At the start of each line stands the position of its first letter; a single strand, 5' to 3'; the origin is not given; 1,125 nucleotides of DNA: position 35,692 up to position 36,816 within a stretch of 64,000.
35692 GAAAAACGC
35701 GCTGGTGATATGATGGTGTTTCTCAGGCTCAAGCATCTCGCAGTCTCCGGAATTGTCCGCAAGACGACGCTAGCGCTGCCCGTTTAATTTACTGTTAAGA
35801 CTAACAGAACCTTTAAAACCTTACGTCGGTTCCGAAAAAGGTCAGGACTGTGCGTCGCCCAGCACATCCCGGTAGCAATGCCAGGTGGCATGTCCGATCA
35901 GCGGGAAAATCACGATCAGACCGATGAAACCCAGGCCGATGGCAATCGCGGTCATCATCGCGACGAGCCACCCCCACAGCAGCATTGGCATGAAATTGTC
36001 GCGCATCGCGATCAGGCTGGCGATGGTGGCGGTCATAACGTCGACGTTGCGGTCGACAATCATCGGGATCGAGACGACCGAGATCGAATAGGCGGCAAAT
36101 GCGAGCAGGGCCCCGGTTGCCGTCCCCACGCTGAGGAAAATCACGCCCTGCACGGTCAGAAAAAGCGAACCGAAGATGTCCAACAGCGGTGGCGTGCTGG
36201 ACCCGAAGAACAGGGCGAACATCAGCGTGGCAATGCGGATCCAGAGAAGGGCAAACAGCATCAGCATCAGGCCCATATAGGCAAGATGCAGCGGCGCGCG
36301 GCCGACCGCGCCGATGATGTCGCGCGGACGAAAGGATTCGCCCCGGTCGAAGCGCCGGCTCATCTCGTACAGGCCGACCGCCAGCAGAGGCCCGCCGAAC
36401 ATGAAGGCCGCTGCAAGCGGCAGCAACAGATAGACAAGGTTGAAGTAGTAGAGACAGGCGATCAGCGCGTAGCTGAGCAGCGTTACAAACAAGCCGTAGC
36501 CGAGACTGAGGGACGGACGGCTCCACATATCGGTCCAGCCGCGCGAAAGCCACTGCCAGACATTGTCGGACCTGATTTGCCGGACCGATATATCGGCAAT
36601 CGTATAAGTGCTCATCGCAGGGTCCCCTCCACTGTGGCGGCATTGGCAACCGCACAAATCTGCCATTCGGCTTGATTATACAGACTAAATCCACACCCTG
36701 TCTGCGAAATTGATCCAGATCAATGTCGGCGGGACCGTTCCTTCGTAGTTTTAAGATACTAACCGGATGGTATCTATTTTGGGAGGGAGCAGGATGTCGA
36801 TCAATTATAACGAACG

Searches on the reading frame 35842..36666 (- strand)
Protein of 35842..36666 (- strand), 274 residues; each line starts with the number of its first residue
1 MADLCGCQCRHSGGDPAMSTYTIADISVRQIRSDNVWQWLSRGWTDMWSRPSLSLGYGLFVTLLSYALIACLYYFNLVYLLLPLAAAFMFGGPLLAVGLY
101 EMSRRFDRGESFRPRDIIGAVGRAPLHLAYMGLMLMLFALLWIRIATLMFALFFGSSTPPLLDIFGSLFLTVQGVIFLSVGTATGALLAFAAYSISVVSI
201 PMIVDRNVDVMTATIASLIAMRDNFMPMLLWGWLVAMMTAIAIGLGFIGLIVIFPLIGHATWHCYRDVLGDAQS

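Call 77: search_protein_families(library=pfam, max_evalue=0.0001, proteins=[window:35842-36666:-])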
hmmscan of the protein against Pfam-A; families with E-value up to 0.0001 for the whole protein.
window:35842-36666:- (274 aa): 1 family
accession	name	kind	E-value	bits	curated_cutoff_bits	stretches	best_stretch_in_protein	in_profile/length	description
PF09955.14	DUF2189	-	2e-33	115.7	26.2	1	81-205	1-126/126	Predicted integral membrane protein (DUF2189)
